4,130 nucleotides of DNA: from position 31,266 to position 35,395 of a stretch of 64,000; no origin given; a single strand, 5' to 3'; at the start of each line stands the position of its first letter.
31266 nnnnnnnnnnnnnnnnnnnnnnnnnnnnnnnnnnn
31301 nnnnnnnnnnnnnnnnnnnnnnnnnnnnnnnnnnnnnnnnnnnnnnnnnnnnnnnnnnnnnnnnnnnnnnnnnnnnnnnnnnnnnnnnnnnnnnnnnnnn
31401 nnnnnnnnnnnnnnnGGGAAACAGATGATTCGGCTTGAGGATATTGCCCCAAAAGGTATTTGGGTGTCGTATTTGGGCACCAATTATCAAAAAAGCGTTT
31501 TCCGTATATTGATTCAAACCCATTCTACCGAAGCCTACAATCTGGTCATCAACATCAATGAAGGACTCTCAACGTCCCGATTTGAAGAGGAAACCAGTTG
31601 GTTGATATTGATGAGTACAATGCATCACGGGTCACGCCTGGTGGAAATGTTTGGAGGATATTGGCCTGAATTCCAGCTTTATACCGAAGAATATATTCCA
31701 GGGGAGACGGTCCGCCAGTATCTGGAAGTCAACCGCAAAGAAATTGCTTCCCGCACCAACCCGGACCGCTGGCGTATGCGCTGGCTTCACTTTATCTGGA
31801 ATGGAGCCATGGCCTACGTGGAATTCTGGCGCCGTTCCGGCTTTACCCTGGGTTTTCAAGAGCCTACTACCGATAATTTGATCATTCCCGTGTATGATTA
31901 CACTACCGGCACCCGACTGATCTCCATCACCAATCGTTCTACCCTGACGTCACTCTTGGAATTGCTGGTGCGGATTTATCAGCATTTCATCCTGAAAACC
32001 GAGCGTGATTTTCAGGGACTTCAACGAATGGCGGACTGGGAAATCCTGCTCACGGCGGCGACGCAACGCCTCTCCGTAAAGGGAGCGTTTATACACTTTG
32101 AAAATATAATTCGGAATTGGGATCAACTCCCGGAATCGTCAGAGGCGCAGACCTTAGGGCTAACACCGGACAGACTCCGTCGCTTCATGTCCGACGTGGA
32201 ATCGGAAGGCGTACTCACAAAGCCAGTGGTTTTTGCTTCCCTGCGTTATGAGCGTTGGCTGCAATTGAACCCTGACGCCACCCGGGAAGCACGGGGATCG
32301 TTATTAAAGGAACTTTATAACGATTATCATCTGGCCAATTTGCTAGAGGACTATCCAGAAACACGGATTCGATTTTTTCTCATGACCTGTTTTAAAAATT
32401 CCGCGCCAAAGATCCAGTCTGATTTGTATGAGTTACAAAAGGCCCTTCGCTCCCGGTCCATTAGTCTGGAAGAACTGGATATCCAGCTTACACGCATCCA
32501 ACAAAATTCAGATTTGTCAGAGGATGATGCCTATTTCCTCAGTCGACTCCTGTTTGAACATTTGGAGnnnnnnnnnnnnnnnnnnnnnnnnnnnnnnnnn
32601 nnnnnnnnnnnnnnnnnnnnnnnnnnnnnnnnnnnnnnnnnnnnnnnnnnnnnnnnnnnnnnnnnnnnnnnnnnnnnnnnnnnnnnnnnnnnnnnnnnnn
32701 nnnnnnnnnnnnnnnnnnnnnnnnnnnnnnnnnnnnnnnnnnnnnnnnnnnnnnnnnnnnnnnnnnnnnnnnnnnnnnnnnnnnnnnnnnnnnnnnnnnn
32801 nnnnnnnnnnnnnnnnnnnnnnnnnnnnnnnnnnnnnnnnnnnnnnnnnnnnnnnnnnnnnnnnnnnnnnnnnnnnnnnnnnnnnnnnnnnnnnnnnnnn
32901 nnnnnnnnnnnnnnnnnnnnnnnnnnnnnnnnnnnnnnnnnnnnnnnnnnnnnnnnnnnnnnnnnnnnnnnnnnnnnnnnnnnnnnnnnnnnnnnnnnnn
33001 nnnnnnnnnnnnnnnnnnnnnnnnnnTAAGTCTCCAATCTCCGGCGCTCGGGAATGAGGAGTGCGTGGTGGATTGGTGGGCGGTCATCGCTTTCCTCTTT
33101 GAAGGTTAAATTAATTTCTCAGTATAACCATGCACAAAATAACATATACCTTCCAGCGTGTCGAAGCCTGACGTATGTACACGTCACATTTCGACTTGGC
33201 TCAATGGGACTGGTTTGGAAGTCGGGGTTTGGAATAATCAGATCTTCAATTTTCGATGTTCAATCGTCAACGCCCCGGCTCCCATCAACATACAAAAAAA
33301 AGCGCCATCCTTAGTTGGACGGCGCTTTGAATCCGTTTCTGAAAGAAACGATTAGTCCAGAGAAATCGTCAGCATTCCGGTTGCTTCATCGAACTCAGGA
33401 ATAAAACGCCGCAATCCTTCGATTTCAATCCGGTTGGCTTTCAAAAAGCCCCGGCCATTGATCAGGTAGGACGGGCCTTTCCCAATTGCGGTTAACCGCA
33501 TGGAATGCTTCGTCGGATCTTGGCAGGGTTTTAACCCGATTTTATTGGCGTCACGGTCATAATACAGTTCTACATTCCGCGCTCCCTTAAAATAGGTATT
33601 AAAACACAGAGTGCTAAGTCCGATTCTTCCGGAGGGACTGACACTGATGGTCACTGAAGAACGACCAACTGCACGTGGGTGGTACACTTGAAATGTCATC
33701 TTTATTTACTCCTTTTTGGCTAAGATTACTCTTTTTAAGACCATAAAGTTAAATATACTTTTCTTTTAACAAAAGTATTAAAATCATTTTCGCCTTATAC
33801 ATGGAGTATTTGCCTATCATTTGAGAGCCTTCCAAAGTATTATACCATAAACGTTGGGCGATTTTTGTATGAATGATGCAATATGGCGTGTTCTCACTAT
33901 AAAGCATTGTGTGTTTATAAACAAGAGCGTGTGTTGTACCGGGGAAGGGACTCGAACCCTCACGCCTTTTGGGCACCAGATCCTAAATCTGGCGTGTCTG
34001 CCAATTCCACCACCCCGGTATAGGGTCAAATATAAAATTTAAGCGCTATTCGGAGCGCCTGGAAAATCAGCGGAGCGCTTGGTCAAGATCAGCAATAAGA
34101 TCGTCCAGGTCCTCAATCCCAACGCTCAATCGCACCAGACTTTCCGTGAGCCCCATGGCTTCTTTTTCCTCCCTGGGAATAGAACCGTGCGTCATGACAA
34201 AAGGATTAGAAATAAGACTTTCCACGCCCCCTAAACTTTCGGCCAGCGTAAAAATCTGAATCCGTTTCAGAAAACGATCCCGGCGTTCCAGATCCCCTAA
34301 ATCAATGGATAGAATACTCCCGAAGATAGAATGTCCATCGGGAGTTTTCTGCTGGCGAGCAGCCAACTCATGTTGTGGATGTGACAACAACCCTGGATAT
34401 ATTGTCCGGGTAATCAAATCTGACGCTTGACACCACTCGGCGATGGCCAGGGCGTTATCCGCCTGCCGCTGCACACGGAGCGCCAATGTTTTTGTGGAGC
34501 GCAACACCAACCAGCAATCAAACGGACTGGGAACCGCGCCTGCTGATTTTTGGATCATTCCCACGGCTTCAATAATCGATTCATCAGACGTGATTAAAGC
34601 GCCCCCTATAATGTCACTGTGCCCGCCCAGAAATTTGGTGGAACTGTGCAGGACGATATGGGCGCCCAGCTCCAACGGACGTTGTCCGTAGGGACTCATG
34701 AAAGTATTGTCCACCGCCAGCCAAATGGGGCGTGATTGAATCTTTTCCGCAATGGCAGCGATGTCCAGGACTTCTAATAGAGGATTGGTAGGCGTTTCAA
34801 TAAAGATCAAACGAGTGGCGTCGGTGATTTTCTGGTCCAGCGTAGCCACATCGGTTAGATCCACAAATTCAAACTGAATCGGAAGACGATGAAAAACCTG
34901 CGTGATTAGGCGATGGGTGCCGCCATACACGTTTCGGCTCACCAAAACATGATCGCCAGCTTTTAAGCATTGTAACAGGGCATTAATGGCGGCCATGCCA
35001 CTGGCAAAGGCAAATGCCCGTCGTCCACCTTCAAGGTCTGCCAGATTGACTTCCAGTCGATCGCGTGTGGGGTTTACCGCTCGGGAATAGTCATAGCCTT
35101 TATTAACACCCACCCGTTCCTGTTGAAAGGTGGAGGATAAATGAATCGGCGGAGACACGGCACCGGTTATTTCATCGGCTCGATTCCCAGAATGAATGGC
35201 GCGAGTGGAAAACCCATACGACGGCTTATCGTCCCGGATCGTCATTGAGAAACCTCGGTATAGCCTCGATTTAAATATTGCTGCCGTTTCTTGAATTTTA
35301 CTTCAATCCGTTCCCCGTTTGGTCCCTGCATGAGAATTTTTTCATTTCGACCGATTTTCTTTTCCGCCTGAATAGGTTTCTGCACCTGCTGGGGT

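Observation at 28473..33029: Giant AMP-ligase / 750-aa unknown / GNAT fusion protein (top candidate for an undescribed system)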

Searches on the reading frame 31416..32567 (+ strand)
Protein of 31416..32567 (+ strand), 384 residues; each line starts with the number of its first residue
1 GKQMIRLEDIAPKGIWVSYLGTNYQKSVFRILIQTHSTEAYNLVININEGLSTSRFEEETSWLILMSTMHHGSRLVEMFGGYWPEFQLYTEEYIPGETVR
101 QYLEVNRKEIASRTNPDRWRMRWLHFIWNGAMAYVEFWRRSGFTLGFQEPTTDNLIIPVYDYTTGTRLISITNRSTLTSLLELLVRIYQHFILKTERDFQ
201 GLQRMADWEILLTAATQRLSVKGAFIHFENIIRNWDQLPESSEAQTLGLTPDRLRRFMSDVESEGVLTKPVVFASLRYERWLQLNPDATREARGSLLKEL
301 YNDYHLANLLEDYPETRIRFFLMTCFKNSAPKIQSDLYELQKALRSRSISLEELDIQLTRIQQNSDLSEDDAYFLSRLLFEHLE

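Call 52: predict_structure(alignment_id=A5)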
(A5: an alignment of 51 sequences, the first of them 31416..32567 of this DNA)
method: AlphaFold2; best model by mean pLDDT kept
length: 384 residues; sequences in the alignment: 51
mean_pLDDT: 94.1   pTM: 0.91
mean pLDDT of the five models: 94.1, 94.0, 94.1, 93.4, 92.7
residues with pLDDT >= 90: 347; 70-90: 30; 50-70: 6; < 50: 1
segments of 3 or more residues with pLDDT < 50: none
pLDDT, mean of each block of 10 residues (from residue 1): 77 93 92 91 95 94 92 91 96 93 98 94 97 97 96 96 93 94 98 97 91 97 98 98 98 98 95 97 97 96 95 95 97 96 95 91 90 91 62
secondary structure, 60 per line:
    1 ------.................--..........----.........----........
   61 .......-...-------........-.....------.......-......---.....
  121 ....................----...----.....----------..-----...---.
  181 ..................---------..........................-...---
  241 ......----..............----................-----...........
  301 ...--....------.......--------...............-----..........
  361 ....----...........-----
elements in order: E10-23 E26-35 E40-48 H53-67 E79-83 E88-92 H99-105 H107-112 H116-140 E145-147 E174-176 H180-198 H208-233 H241-246 H251-264 H269-284 H290-303 H306-309 H316-322 H331-345 H351-364 H369-379
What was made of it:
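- Checked: The model of residues 982-1365 has pLDDT 94.1 and pTM 0.91 (call 52).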

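Call 54: fold_search(model_id=the predicted structure, library=pdb)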
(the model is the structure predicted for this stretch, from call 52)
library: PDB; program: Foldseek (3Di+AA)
matches with E <= 10: 1505; with E <= 0.001: 87
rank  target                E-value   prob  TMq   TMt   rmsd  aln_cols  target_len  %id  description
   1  8ygx                  8.2e-05  1.00  0.31  0.44  13.4       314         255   13  Structure of the PYK2 from Biortus. (released 2024-03-13)
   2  3pjc                  1.1e-04  1.00  0.31  0.40  14.1       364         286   10  Crystal structure of JAK3 complexed with a potent ATP site inhibitor showing high selectivity within the Janus kinase fa (released 2010-12-29)
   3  6wqx_D                1.2e-04  1.00  0.38  0.58   5.2       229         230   14  Human PRPK-TPRKB complex (released 2021-02-17)
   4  7szd_A                1.3e-04  1.00  0.38  0.57   5.5       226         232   12  Crystal Structure Analysis of human PRPK complex with a compound (released 2022-12-14)
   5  1zar                  1.4e-04  1.00  0.33  0.45   5.8       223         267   12  Crystal Structure of A.fulgidus Rio2 Kinase Complexed With ADP and Manganese Ions (released 2005-06-21)
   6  6da4                  1.6e-04  1.00  0.32  0.42  10.2       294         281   12  JAK3 with Cyanamide CP10 (released 2018-11-28)
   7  7szb_A                2.1e-04  1.00  0.36  0.55   5.4       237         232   14  Crystal Structure Analysis of human PRPK complex with a compound (released 2023-01-25)
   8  2pun_B                2.1e-04  1.00  0.33  0.33  16.5       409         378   13  Structures of 5-methylthioribose kinase reveal substrate specificity and unusual mode of nucleotide binding (released 2007-05-22)
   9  2qoc                  2.6e-04  1.00  0.30  0.39  11.0       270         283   12  Human EphA3 kinase domain, phosphorylated, AMP-PNP bound structure (released 2007-08-21)
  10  1zao                  2.7e-04  1.00  0.32  0.43   5.9       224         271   13  Crystal Structure of A.fulgidus Rio2 Kinase Complexed With ATP and Manganese Ions (released 2005-06-21)
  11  3fzr                  2.7e-04  1.00  0.31  0.43  13.4       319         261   13  Crystal structure of PYK2 complexed with PF-431396 (released 2009-03-31)
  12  8agy_A                2.7e-04  1.00  0.29  0.32  17.6       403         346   13  The Corramycin phosphotransferase in complex with Corramycin (released 2023-08-16)
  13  1tqi                  2.8e-04  1.00  0.32  0.44   6.2       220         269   12  Crystal Structure of A. Fulgidus Rio2 Serine Protein Kinase (released 2004-09-28)
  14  7szc_C                3.0e-04  1.00  0.34  0.54   6.0       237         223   13  Crystal Structure Analysis of human PRPK complex with a compound (released 2022-12-14)
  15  4zim_B                3.0e-04  1.00  0.33  0.41  11.9       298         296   11  CRYSTAL STRUCTURE OF JANUS KINASE 2 IN COMPLEX WITH A 9H-CARBAZOLE-1-CARBOXAMIDE INHIBITOR (released 2015-06-03)
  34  6wqx_C                4.8e-04  1.00  0.38  0.58   5.2       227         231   14  Human PRPK-TPRKB complex (released 2021-02-17)
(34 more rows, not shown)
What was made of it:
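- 31443..32114 (+): Protein-kinase-like fold, residues about 991-1214, a predicted pseudokinase. Hinge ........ is 1072-1079, the 'catalytic loop' QEPTTDN is 1129-1135, and S1151 sits where the DFG Asp would be. Foldseek against PDB gives PRPK/Bud32 6wqx (target-normalised TM-score 0.58, rmsd 5.2 A over 229 columns) and Rio2 1zar (0.45) (call 54).
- On Protein-kinase-like superfamily, as an active kinase: The best are PRPK/Bud32 and Rio2 (calls 52, 54).
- Closest known: Bud32/PRPK and RIO atypical kinases. Same: They share a minimal protein-kinase-like core of N-lobe sheet, alphaC, hinge and short catalytic-loop region (call 54).
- Checked: It gives 87 PDB matches at E<=1e-3, and all 50 listed are protein-kinase-like proteins (kinases, pseudokinase domains, small-molecule phosphotransferases) (call 54).
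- The kinase-like model also aligns over about 400 columns with small-molecule kinases, namely methylthioribose kinase 2pun and corramycin phosphotransferase 8agy (call 54). The superposition on small-molecule kinases is poor (rmsd 16-18 A, TM about 0.3; call 54).
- Tried and rejected: It was rejected after modelling the kinase-like region alone (calls 52, 54).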

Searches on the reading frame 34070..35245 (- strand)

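Call 13: search_protein_families(library=pfam, proteins=[window:34070-35245:-], max_evalue=0.01)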
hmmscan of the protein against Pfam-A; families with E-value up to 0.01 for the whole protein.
window:34070-35245:- (392 aa): 3 families
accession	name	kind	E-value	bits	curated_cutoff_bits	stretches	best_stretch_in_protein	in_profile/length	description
PF01053.26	Cys_Met_Meta_PP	-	1.1e-138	462.3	27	1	13-391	1-380/381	Cys/Met metabolism PLP-dependent enzyme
PF01041.23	DegT_DnrJ_EryC1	-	0.00028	20.6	19.8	1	59-149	24-118/360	DegT/DnrJ/EryC1/StrS aminotransferase family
PF00155.27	Aminotran_1_2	-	0.0012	18.6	19.7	1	77-183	68-189/361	Aminotransferase class I and II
